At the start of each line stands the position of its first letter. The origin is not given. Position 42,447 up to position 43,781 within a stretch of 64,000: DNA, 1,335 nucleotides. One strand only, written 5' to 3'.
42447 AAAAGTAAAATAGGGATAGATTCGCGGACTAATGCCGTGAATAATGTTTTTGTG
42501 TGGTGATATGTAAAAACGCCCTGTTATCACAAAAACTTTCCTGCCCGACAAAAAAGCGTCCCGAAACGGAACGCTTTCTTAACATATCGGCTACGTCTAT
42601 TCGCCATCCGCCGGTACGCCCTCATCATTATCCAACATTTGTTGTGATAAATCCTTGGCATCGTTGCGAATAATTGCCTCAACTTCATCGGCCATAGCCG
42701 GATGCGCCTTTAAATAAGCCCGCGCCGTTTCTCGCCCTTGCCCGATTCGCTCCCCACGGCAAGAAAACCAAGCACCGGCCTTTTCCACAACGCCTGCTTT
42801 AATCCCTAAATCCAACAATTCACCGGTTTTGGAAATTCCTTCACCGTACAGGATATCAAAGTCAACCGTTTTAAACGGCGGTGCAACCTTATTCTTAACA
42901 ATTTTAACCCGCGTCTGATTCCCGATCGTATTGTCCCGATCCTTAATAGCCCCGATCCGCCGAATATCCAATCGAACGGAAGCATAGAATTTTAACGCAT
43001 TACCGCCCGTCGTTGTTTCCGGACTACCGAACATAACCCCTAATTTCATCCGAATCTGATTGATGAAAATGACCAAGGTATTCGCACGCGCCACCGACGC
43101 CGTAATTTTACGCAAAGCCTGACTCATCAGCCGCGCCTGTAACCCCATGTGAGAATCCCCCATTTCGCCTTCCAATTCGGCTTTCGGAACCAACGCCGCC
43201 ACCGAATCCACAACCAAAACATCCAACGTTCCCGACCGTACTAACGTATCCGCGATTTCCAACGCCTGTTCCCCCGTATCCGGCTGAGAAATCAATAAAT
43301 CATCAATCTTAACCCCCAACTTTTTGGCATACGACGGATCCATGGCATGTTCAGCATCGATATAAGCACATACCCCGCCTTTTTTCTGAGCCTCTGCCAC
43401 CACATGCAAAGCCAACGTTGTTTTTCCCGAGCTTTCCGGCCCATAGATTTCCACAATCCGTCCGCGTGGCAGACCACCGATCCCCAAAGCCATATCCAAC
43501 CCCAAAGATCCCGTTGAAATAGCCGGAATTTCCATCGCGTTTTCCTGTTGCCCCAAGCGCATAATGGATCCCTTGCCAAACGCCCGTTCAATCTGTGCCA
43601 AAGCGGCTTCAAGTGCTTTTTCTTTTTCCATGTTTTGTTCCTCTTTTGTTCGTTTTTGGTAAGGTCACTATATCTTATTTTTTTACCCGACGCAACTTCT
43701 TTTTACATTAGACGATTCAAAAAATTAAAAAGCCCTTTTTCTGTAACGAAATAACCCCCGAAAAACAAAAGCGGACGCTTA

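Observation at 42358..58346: Inverted copies of the family 5' module, about 15.4 kb apart, bracket recA through rpsT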

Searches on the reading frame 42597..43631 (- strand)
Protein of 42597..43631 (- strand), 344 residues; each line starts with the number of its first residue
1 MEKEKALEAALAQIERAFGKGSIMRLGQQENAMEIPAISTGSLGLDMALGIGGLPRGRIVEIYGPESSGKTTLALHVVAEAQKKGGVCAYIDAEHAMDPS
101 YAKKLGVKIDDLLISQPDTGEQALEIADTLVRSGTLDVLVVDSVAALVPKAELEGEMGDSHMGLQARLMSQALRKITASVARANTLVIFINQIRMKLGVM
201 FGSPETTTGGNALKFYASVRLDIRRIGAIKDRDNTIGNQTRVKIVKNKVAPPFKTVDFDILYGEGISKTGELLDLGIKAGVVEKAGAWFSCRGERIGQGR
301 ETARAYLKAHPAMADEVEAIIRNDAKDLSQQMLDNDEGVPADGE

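Call 12: find_encoding_contigs(protein=window:42597-43631:-, flank=10000, max_places=10)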
Protein window:42597-43631:- (344 aa): 21 contigs read that carry it; 10 places shown.
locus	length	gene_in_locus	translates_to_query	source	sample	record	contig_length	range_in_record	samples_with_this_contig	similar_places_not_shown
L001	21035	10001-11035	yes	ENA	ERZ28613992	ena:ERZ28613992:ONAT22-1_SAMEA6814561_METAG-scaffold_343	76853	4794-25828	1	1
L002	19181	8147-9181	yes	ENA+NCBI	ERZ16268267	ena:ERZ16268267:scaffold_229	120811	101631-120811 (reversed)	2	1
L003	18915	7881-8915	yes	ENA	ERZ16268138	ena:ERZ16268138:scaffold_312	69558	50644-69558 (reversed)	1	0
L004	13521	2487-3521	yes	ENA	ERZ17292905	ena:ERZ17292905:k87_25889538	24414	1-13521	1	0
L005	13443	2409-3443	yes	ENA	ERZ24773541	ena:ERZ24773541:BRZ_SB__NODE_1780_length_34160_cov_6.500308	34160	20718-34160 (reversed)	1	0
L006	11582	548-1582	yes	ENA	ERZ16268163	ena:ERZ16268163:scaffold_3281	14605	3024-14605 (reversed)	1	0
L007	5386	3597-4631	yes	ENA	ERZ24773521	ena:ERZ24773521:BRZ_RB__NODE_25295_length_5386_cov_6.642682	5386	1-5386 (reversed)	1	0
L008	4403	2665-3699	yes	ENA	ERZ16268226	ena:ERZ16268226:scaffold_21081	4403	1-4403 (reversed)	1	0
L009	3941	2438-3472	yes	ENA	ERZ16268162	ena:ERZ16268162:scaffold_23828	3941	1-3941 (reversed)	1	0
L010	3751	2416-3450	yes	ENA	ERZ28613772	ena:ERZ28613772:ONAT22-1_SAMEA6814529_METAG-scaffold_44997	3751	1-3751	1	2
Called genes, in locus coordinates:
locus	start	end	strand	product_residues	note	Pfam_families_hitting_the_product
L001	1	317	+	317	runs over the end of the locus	PF03255:ACCA, PF01039:Carboxyl_trans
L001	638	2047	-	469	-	-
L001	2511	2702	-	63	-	-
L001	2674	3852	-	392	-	PF00535:Glycos_transf_2, PF10111:Glyco_tranf_2_2, PF13641:Glyco_tranf_2_3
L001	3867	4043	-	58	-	-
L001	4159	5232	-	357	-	PF04055:Radical_SAM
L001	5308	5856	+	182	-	PF02482:Ribosomal_S30AE, PF16321:Ribosom_S30AE_C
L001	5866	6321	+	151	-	PF00359:PTS_EIIA_2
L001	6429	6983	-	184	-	-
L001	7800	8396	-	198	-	PF01025:GrpE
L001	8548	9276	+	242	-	PF01138:RNase_PH, PF03725:RNase_PH_C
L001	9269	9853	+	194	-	PF01725:Ham1p_like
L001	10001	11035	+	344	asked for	PF00154:RecA_N, PF08423:Rad51, PF06745:ATPase, PF01637:ATPase_2 (weak), PF13191:AAA_16 (weak), PF27531:MT3502_N (weak), PF21096:RecA_C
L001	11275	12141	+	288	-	-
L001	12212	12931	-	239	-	PF01255:Prenyltransf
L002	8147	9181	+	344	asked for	PF00154:RecA_N, PF08423:Rad51, PF06745:ATPase, PF01637:ATPase_2 (weak), PF13191:AAA_16 (weak), PF27531:MT3502_N (weak), PF21096:RecA_C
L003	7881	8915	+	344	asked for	PF00154:RecA_N, PF08423:Rad51, PF06745:ATPase, PF01637:ATPase_2 (weak), PF13191:AAA_16 (weak), PF27531:MT3502_N (weak), PF21096:RecA_C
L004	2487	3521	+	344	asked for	PF00154:RecA_N, PF08423:Rad51, PF06745:ATPase, PF01637:ATPase_2 (weak), PF13191:AAA_16 (weak), PF27531:MT3502_N (weak), PF21096:RecA_C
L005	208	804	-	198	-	PF01025:GrpE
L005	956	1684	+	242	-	PF01138:RNase_PH, PF03725:RNase_PH_C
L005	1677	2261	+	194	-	PF01725:Ham1p_like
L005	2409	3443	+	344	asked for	PF00154:RecA_N, PF08423:Rad51, PF06745:ATPase, PF01637:ATPase_2 (weak), PF13191:AAA_16 (weak), PF27531:MT3502_N (weak), PF21096:RecA_C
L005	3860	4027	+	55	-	-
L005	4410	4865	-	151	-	PF00359:PTS_EIIA_2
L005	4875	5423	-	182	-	PF02482:Ribosomal_S30AE, PF16321:Ribosom_S30AE_C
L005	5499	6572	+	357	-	PF04055:Radical_SAM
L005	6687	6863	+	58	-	-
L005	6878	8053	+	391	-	PF00535:Glycos_transf_2, PF10111:Glyco_tranf_2_2, PF13641:Glyco_tranf_2_3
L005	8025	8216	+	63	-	-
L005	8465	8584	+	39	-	-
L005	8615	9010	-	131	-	-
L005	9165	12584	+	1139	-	PF02811:PHP, PF07733:DNA_pol3_alpha, PF17657:DNA_pol3_finger, PF14579:HHH_6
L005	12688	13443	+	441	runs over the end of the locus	-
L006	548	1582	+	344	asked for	PF00154:RecA_N, PF08423:Rad51, PF06745:ATPase, PF01637:ATPase_2 (weak), PF13191:AAA_16 (weak), PF27531:MT3502_N (weak), PF21096:RecA_C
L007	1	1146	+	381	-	?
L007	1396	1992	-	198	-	PF01025:GrpE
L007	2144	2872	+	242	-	PF01138:RNase_PH, PF03725:RNase_PH_C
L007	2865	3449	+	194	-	PF01725:Ham1p_like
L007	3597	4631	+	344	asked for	PF00154:RecA_N, PF08423:Rad51, PF06745:ATPase, PF01637:ATPase_2 (weak), PF13191:AAA_16 (weak), PF27531:MT3502_N (weak), PF21096:RecA_C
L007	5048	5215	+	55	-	-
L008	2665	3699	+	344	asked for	PF00154:RecA_N, PF08423:Rad51, PF06745:ATPase, PF01637:ATPase_2 (weak), PF13191:AAA_16 (weak), PF27531:MT3502_N (weak), PF21096:RecA_C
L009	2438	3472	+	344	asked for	PF00154:RecA_N, PF08423:Rad51, PF06745:ATPase, PF01637:ATPase_2 (weak), PF13191:AAA_16 (weak), PF27531:MT3502_N (weak), PF21096:RecA_C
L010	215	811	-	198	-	PF01025:GrpE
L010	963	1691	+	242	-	PF01138:RNase_PH, PF03725:RNase_PH_C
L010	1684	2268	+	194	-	PF01725:Ham1p_like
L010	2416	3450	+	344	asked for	PF00154:RecA_N, PF08423:Rad51, PF06745:ATPase, PF01637:ATPase_2 (weak), PF13191:AAA_16 (weak), PF27531:MT3502_N (weak), PF21096:RecA_C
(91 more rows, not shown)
